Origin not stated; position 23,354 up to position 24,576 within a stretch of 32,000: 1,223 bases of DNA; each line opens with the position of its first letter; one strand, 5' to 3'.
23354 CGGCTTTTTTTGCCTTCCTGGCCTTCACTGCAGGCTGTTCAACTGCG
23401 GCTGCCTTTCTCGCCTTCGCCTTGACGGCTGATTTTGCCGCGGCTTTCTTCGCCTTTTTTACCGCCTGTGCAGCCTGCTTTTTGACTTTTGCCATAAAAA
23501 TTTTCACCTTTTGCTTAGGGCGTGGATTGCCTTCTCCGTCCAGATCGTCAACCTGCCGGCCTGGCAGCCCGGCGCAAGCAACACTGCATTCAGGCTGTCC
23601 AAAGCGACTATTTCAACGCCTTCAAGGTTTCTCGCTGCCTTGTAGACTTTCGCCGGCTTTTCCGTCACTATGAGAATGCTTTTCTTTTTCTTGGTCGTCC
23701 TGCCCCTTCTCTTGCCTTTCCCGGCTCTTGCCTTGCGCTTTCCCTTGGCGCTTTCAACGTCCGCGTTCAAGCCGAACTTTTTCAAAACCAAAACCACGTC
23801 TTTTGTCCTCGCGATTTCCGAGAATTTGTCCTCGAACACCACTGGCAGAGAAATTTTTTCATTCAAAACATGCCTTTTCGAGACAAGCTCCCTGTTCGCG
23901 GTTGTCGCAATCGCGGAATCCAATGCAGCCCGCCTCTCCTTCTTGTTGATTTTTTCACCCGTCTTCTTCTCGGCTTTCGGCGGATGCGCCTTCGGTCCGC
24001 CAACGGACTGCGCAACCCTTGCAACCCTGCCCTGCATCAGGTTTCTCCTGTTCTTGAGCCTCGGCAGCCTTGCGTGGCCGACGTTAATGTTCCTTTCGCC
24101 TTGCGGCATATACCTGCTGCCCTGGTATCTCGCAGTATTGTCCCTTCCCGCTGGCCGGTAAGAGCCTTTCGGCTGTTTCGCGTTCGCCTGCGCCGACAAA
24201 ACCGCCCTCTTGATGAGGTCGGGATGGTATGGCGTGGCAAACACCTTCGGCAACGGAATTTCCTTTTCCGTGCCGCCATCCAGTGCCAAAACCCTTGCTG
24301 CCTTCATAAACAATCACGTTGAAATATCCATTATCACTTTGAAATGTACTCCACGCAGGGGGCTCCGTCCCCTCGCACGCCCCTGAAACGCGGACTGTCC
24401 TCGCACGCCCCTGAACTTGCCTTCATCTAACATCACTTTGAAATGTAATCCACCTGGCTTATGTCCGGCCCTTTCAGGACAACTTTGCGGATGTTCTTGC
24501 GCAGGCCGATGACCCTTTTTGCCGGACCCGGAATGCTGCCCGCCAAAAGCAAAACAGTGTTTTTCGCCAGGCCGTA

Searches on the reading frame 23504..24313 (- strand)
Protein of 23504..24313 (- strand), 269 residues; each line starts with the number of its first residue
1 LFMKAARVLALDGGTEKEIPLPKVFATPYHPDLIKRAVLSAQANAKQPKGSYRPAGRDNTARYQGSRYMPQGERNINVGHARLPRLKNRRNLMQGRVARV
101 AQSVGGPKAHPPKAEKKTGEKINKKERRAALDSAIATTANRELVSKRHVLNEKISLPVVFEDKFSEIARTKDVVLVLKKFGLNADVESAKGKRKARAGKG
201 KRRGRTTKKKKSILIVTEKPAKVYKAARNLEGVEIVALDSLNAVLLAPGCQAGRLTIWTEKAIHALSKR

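Call 12: search_protein_families(library=pfam, proteins=[window:23504-24313:-])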
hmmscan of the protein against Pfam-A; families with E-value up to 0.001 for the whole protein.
window:23504-24313:- (269 aa): 1 family
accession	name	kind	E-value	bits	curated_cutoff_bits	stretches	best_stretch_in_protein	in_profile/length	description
PF00573.27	Ribosomal_L4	-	2.7e-35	122.2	25.8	1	20-269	2-190/190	Ribosomal protein L4/L1 family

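Call 60: find_encoding_contigs(protein=window:23504-24313:-, flank=3000, max_places=10)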
Protein window:23504-24313:- (269 aa): no gene with exactly this product is on record in the collection.

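Call 61: find_encoding_contigs(protein=window:23504-24307:-, flank=3000, max_places=10)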
Protein window:23504-24307:- (267 aa): 3 contigs read that carry it; 3 places shown.
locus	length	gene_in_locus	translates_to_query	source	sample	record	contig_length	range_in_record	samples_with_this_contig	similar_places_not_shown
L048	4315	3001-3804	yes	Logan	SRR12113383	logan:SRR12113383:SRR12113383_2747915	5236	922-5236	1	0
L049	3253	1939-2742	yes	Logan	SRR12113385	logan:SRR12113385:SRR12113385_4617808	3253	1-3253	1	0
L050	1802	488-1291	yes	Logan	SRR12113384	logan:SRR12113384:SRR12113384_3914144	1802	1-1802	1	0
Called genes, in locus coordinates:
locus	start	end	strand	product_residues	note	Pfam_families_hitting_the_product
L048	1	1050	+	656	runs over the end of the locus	?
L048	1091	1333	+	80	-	PF24434:DUF7557 (weak)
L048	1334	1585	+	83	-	PF05016:ParE_toxin (weak)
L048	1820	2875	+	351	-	PF00297:Ribosomal_L3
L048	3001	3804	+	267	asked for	PF00573:Ribosomal_L4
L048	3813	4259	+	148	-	PF00276:Ribosomal_L23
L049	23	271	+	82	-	PF24434:DUF7557 (weak)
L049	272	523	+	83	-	PF05016:ParE_toxin (weak)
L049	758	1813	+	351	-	PF00297:Ribosomal_L3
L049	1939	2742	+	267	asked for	PF00573:Ribosomal_L4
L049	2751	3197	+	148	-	PF00276:Ribosomal_L23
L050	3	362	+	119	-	?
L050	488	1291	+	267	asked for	PF00573:Ribosomal_L4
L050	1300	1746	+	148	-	PF00276:Ribosomal_L23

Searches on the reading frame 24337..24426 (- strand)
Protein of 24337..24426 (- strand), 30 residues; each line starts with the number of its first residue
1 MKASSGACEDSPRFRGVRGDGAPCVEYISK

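Call 71: search_protein_representatives(protein=window:24337-24426:-)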
Query: 30 residues. Proteins with E-value up to 0.001 (for the whole library): 1; up to 1e-10: 0; up to 1e-30: 0. The best 1 are listed.
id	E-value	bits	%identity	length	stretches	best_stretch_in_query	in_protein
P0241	9.8e-10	51.8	36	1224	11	7-28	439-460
